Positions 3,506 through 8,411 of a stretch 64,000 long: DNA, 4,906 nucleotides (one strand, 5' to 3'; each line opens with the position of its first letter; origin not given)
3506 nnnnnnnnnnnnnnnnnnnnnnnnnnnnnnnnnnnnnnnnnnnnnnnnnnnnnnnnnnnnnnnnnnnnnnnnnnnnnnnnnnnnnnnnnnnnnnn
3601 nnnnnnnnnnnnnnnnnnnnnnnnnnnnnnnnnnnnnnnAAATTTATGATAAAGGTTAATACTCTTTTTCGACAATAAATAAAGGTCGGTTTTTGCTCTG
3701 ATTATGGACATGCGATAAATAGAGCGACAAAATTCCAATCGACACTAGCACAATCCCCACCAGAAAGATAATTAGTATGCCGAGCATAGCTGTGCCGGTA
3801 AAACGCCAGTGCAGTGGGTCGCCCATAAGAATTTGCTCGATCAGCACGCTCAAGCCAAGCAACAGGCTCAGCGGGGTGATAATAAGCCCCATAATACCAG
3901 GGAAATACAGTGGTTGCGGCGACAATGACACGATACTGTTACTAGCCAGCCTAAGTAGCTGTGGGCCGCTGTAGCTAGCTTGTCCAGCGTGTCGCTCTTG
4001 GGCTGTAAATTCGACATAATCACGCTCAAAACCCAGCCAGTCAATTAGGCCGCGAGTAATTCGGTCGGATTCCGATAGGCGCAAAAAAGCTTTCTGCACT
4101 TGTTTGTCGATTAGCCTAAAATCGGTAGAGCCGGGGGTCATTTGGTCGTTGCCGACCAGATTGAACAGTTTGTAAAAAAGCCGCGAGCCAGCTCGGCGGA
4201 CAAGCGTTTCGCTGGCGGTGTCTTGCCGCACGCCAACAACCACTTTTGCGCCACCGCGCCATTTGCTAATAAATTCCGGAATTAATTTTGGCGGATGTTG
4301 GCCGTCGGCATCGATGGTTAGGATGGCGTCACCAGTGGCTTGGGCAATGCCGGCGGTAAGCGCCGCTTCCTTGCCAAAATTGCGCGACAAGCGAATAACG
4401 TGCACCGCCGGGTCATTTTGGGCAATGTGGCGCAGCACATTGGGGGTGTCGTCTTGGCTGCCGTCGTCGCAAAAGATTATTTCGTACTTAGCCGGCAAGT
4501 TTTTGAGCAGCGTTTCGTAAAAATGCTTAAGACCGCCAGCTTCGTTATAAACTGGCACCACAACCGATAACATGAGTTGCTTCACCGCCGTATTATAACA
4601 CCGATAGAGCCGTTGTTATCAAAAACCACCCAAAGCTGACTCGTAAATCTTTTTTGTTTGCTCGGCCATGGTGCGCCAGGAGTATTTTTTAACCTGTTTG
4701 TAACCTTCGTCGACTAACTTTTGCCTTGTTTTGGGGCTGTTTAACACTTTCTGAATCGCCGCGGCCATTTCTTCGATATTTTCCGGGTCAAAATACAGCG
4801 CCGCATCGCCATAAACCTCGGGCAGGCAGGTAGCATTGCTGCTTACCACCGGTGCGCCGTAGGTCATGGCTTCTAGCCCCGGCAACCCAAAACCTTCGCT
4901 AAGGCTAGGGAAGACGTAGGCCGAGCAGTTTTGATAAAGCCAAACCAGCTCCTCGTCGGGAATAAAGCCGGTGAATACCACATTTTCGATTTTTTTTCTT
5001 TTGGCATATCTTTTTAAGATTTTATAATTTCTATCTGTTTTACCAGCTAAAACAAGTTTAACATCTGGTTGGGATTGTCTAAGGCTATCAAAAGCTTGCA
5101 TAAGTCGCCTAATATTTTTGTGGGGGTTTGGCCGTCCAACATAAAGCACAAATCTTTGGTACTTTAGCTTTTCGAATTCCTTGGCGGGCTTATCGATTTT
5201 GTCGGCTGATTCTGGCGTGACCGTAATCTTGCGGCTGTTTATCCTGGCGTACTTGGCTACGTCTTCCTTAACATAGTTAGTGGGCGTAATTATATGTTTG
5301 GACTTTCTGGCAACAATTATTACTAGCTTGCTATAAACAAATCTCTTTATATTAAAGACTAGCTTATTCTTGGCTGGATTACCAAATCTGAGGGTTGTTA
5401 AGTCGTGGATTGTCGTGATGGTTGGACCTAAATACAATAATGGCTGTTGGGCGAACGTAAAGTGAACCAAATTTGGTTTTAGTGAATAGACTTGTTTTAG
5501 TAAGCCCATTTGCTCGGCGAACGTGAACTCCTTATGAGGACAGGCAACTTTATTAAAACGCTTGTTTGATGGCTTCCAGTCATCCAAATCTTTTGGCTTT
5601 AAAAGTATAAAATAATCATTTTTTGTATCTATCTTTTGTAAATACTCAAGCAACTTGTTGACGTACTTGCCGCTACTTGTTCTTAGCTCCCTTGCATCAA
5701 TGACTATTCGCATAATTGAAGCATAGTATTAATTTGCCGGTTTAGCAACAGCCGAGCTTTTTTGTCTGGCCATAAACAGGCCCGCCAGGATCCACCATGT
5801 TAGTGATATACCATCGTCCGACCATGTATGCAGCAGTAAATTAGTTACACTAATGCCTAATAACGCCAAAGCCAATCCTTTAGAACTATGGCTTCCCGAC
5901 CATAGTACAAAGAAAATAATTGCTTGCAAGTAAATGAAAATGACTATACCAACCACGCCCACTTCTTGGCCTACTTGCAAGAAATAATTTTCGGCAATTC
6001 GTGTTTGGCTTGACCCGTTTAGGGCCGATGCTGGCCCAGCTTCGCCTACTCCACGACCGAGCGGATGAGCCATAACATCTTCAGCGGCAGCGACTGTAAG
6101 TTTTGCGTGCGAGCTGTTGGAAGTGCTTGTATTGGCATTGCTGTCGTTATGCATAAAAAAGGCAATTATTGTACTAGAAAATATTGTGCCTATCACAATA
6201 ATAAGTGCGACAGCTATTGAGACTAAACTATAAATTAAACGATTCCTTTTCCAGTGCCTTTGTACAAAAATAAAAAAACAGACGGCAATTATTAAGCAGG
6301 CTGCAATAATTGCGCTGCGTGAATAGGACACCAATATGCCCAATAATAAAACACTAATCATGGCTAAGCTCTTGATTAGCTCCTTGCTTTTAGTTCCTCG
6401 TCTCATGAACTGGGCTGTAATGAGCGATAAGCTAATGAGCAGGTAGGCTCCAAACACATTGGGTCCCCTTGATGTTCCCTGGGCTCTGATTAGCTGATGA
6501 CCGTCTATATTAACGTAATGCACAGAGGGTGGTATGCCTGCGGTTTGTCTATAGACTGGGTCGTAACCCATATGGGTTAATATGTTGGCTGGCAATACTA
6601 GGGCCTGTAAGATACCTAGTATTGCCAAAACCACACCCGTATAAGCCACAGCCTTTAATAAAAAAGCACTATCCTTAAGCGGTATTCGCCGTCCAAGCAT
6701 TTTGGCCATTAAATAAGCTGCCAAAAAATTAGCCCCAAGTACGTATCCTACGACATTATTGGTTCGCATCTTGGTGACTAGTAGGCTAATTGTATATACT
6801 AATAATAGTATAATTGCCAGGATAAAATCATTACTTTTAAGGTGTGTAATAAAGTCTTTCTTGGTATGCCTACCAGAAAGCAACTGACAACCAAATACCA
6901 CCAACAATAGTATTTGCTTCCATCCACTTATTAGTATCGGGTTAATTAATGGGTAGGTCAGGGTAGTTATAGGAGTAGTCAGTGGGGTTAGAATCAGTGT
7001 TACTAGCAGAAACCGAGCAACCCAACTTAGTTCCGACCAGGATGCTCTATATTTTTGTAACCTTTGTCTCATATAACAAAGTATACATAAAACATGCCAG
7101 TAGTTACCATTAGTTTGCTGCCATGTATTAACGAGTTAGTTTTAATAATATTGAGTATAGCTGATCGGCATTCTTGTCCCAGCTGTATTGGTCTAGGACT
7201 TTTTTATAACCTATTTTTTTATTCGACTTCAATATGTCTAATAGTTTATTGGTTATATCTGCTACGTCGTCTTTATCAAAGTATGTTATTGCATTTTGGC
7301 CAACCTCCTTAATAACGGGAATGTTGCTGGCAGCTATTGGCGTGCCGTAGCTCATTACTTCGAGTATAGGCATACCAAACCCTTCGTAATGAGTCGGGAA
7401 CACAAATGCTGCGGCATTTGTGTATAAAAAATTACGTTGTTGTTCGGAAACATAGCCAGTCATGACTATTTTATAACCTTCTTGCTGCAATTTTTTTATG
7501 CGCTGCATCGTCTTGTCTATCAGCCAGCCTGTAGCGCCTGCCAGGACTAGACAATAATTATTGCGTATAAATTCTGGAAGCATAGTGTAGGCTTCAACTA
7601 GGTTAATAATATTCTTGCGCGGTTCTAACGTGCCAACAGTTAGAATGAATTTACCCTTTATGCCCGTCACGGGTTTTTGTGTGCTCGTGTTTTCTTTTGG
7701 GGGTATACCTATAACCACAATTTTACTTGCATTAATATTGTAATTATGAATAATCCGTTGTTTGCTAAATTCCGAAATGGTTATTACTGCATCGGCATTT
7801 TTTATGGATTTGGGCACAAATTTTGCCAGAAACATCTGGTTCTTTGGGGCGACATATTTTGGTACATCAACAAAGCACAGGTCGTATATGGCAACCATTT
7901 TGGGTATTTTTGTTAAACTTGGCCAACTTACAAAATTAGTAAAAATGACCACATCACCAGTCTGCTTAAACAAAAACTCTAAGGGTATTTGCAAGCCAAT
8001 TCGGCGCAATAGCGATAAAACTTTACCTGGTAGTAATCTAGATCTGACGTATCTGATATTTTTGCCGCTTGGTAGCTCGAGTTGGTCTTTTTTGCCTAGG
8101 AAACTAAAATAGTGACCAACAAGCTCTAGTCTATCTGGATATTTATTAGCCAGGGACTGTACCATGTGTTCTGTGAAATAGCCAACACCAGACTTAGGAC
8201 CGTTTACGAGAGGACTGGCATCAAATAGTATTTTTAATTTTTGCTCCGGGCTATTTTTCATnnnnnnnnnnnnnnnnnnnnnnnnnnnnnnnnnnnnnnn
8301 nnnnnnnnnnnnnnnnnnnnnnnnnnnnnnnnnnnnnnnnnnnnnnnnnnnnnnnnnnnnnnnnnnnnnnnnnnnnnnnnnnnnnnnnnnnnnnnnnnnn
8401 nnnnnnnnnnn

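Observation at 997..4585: GT-C glycosyltransferase fused to a PIG-L/LmbE deacetylase, adjacent to an ArnC/GtrB-like GT2: possible Arn-like amino-sugar envelope modification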

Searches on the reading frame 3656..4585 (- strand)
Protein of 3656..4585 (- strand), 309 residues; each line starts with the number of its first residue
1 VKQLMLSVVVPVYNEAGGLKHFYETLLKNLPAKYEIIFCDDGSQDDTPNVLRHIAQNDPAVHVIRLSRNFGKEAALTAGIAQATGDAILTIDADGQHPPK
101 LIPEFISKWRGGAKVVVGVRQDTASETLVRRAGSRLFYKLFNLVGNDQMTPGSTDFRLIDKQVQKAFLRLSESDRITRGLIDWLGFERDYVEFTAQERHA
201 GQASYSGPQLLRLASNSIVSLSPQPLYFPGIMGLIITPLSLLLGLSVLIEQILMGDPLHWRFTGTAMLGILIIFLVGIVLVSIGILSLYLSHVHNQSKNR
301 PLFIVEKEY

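Call 3: search_protein_families(library=pfam, proteins=[window:3656-4585:-], max_evalue=0.01)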
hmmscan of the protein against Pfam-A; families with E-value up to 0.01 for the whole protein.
window:3656-4585:- (309 aa): 3 families
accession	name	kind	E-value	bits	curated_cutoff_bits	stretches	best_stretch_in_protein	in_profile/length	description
PF00535.33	Glycos_transf_2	-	7.3e-36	124.1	23.3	1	7-163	1-163/168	Glycosyl transferase family 2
PF13641.12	Glyco_tranf_2_3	-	6e-08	33.4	27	1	6-107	3-109/230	Glycosyltransferase like family 2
PF10111.15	Glyco_tranf_2_2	-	1.1e-05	25.5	27.3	1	7-95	1-92/276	Glycosyltransferase like family 2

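Call 4: search_protein_families(library=ncbifam, proteins=[window:3656-4585:-], max_evalue=0.01)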
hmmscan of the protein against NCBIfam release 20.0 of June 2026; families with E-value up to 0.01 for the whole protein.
window:3656-4585:- (309 aa): 25 families
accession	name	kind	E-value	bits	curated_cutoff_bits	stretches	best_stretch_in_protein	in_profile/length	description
NF047588.1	GlcsyltransPgfSStrep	equivalog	2.6e-64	217.4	500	1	5-307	2-304/308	glycosyltransferase PgfS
NF007986.1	PRK10714.1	equivalog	2.6e-40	138.4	529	1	6-307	8-310/316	undecaprenyl-phosphate 4-deoxy-4-formamido-L-arabinose transferase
TIGR03937.1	PgaC_IcaA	equivalog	2.3e-18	66.4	422.3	1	5-95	46-136/407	poly-beta-1,6-N-acetyl-D-glucosamine synthase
NF041875.1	EPS_EpsD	equivalog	1.2e-14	54.5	370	1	6-118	1-114/325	exopolysaccharide biosynthesis glycosyltransferase EpsD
NF007482.0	PRK10073.1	equivalog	2.1e-14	53.3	423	1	4-104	6-105/334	glycosyltransferase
TIGR04283.1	glyco_like_mftF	equivalog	9.7e-14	51.5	182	1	6-109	1-97/221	TIGR04283 family arsenosugar biosynthesis glycosyltransferase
TIGR03965.1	mycofact_glyco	equivalog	1.7e-11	43.7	280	1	6-104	76-174/467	mycofactocin biosynthesis glycosyltransferase MftF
TIGR04182.1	glyco_TIGR04182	equivalog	3.1e-11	43.2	325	1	7-163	3-155/293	S-layer glycoprotein N-glycosyltransferase AglJ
NF047683.1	TeichurnBiosyTuaG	equivalog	5.1e-11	42.7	400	1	3-97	5-99/252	teichuronic acid biosynthesis protein TuaG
NF058614.1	PPMAGASynPpgS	equivalog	1.6e-10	40.8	370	1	8-126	4-119/226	polyprenyl-phospho-N-acetylgalactosaminyl synthase PpgS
NF041391.1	DPhHxTase_Halo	equivalog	2.3e-09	36.6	375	1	12-163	3-149/213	dolichyl-phosphate hexose transferase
TIGR03111.1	glyc2_xrt_Gpos1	hypoth_equivalog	5e-09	35.5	363.95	1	6-115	51-162/439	TIGR03111 family XrtG-associated glycosyltransferase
NF045692.1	OglycostaseCruG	equivalog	1.5e-08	34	600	1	6-106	43-149/386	2'-O-glycosyltransferase CruG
TIGR04242.1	nodulat_NodC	equivalog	3e-08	33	550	1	7-110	51-157/395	chitooligosaccharide synthase NodC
NF053739.1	GlytfEpsEBac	equivalog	6.6e-08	31.9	450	1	6-94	3-92/265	glycosyltransferase EpsE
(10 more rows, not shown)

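Call 53: search_solved_structures(query=window:3656-4585:-, max_evalue=0.00001)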
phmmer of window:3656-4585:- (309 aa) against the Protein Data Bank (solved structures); distinct sequences matched with E-value up to 0.00001: 17.
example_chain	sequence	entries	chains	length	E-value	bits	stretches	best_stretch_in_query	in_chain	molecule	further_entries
5ekp_C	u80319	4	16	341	4.1e-59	203.4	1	4-306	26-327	Uncharacterized glycosyltransferase sll0501 | Glycosyltransferase sll0501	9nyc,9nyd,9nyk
9nye_A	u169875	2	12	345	4.2e-59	203.3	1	4-306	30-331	Glycosyltransferase sll0501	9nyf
5eke_A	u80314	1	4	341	5.6e-59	202.9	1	4-306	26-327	Uncharacterized glycosyltransferase sll0501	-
9hwj_A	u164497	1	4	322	1.2e-33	119.7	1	6-307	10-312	Undecaprenyl-phosphate 4-deoxy-4-formamido-L-arabinose transferase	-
9bhc_C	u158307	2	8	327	3e-33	118.4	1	6-307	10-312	Undecaprenyl-phosphate 4-deoxy-4-formamido-L-arabinose transferase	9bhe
8vxh_A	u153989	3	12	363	4.4e-33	117.9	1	6-307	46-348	Undecaprenyl-phosphate 4-deoxy-4-formamido-L-arabinose transferase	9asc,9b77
5mlz_A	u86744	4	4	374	6.6e-16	61.5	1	3-121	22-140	Dolichol monophosphate mannose synthase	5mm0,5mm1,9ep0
2z87_A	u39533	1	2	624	1.4e-09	40.7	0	5-104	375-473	Chondroitin synthase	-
2z86_A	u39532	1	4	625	1.4e-09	40.7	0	5-104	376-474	Chondroitin synthase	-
5hea_A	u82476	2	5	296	3.5e-09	39.4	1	5-95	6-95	Putative glycosyltransferase (GalT1)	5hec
6yv7_B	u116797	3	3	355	1.1e-07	34.5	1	6-110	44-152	Glycosyl transferase, family 2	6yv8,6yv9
6yv7_A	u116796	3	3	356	1.1e-07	34.5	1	6-110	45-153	Glycosyl transferase, family 2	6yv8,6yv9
8bz8_A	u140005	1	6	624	6.4e-07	32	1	2-99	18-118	Glycosyltransferase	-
8bz4_A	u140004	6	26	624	6.4e-07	32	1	2-99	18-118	Glycosyltransferase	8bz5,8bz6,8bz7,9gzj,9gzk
3bcv_A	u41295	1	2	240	1.7e-06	30.6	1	6-95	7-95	Putative glycosyltransferase protein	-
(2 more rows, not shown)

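Call 75: list_cluster_members(proteins=[P0001, window:3656-4585:-])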
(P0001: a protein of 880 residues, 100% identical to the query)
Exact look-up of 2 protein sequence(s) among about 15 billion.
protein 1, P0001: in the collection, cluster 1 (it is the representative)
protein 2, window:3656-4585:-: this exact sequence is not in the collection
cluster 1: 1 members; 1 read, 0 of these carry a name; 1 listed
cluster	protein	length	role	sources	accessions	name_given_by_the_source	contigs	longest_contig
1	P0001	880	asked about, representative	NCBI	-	-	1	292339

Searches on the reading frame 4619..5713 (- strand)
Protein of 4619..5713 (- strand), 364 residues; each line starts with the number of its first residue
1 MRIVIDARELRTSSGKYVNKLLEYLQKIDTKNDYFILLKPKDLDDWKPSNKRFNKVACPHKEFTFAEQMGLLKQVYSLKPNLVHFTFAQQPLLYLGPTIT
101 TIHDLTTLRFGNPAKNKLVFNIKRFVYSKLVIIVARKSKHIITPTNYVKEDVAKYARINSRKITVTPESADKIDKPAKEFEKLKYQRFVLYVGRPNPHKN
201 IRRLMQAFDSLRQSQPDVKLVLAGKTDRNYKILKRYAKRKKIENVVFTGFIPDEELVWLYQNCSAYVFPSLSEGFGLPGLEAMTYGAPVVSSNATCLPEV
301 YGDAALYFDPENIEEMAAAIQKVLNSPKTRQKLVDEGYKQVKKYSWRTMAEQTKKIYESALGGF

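Call 3: search_protein_families(library=pfam, proteins=[window:4619-5713:-], max_evalue=0.01)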
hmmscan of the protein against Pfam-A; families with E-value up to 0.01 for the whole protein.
window:4619-5713:- (364 aa): 6 families
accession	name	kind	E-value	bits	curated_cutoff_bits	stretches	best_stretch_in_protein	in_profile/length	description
PF00534.26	Glycos_transf_1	-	3.2e-41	141.2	26.4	1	180-340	9-172/172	Glycosyl transferases group 1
PF13692.12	Glyco_trans_1_4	-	2.1e-30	106.3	27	1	188-325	3-141/142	Glycosyl transferases group 1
PF20706.3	GT4-conflict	-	2.7e-13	50.1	26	1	177-351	189-383/385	Family 4 Glycosyltransferase in conflict systems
PF13524.12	Glyco_trans_1_2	-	5.4e-11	43.1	25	1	207-352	5-141/144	Glycosyl transferase-like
PF13439.12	Glyco_transf_4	-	3.5e-08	34.1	28.5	1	58-167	51-163/170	Glycosyltransferase Family 4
PF00982.27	Glyco_transf_20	-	0.0023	17.1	32.5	1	218-348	327-462/473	Glycosyltransferase family 20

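Call 4: search_protein_families(library=ncbifam, proteins=[window:4619-5713:-], max_evalue=0.01)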
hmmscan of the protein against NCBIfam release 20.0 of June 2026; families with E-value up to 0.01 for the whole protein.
window:4619-5713:- (364 aa): 43 families (the best 25 are shown)
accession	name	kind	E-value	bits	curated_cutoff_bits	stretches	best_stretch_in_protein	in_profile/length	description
TIGR04047.1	MSMEG_0565_glyc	hypoth_equivalog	6.6e-31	107.7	259.85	1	174-358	181-372/373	MSMEG_0565 family glycosyltransferase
TIGR02149.1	glgA_Coryne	subfamily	1.6e-22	80.2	302.4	1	93-359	104-389/391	glycogen synthase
TIGR04157.1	glyco_rSAM_CFB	subfamily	6.4e-22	78.1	400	1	136-357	168-406/406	TIGR04157 family glycosyltransferase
NF038295.1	EPS_HpsP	equivalog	3.2e-21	75.8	550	1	170-359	191-386/388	hormogonium polysaccharide biosynthesis glycosyltransferase HpsP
NF053513.1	Gtran_IagA_BgsA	equivalog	2e-20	73.1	460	1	126-360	94-331/333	LTA glycolipid anchor biosynthesis glycosyltransferase, IagA/BgsA family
TIGR03449.1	mycothiol_MshA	equivalog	2.9e-20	72.6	462.5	1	184-361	218-404/406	D-inositol-3-phosphate glycosyltransferase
NF041876.1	EPS_EpsE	equivalog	2.5e-19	69.8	400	1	189-350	217-386/389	exopolysaccharide biosynthesis GT4 family glycosyltransferase EpsE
NF041010.1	glycosy_Agl16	equivalog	1.5e-18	66.8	575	1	132-360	128-351/352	glycosylation protein Agl16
TIGR03999.1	thiol_BshA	equivalog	9e-18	64.3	273.7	1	129-360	136-373/375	N-acetyl-alpha-D-glucosaminyl L-malate synthase BshA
NF049987.1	DaglGlyslTfaseDgs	equivalog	9.1e-18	64.3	500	1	121-360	86-327/332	processive diacylglycerol alpha-glucosyltransferase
TIGR03088.1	stp2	hypoth_equivalog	6.3e-17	61.7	409.05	1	164-361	173-374/374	TIGR03088 family PEP-CTERM/XrtA system glycosyltransferase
NF038298.1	EPS_HpsO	equivalog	4.7e-16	58.6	575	1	183-359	197-386/388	hormogonium polysaccharide biosynthesis glycosyltransferase HpsO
TIGR04063.1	stp3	hypoth_equivalog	7.5e-16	58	442.05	1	129-361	149-396/397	TIGR04063 family PEP-CTERM/XrtA system glycosyltransferase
NF047684.1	TeichurnBiosyTuaC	equivalog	7.5e-16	58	550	1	179-360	212-389/391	teichuronic acid biosynthesis protein TuaC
NF047881.1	glyco_SdgB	exception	1.2e-15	57.2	800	1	126-354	264-490/496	serine-aspartate repeat adhesin O-glycosyltransferase SdgB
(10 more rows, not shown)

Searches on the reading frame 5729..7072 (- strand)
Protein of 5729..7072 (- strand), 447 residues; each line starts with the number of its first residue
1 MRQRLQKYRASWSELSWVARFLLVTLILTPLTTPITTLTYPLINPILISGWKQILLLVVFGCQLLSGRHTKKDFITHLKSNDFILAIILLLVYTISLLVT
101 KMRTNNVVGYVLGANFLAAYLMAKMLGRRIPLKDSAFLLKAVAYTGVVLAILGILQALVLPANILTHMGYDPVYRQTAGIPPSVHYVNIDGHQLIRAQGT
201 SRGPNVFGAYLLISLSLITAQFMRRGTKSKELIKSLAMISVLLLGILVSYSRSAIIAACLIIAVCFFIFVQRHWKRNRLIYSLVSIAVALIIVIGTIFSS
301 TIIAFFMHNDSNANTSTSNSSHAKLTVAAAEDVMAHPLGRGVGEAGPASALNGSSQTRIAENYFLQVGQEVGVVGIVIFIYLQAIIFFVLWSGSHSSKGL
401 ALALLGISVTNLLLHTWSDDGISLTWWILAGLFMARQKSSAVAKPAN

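Call 3: search_protein_families(library=pfam, proteins=[window:5729-7072:-], max_evalue=0.01)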
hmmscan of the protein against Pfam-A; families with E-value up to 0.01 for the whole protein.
window:5729-7072:- (447 aa): 1 family
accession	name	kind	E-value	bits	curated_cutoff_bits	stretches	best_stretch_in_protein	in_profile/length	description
PF04932.20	Wzy_C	-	1.7e-16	60.8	31.7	1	239-380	3-149/149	O-Antigen ligase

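Call 4: search_protein_families(library=ncbifam, proteins=[window:5729-7072:-], max_evalue=0.01)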
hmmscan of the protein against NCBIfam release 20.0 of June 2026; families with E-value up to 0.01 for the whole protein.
window:5729-7072:- (447 aa): 1 family
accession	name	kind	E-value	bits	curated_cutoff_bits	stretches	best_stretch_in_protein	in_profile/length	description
TIGR04370.1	glyco_rpt_poly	subfamily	0.00036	19.6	40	1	203-308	135-244/396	oligosaccharide repeat unit polymerase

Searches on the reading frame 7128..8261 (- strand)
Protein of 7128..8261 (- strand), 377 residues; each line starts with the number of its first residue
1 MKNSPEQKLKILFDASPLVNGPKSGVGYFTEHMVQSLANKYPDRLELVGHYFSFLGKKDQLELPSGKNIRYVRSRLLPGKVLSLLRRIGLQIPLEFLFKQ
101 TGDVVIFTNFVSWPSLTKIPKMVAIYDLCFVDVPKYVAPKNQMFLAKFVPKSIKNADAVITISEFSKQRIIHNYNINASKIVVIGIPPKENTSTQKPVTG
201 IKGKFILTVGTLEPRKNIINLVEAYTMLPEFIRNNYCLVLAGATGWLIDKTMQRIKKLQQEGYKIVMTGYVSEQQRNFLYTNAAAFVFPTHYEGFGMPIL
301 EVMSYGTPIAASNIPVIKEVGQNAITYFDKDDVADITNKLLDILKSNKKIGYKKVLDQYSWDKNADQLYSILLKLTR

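Call 3: search_protein_families(library=pfam, proteins=[window:7128-8261:-], max_evalue=0.01)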
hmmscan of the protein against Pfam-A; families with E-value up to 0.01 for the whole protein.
window:7128-8261:- (377 aa): 6 families
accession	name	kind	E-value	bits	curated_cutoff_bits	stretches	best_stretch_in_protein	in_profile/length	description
PF00534.26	Glycos_transf_1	-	2.5e-25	89.4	26.4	1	201-349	11-161/172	Glycosyl transferases group 1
PF13692.12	Glyco_trans_1_4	-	7.4e-20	72.1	27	1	204-345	2-141/142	Glycosyl transferases group 1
PF20706.3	GT4-conflict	-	1.9e-07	30.8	26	1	179-312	174-311/385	Family 4 Glycosyltransferase in conflict systems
PF13439.12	Glyco_transf_4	-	9.7e-06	26.1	28.5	1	132-184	110-162/170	Glycosyltransferase Family 4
PF17965.7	MucBP_2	-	0.007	17.3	23.4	0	240-274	21-56/74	Mucin binding domain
PF13579.12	Glyco_trans_4_4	-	0.0099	16.7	29.7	0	114-185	89-156/158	Glycosyl transferase 4-like domain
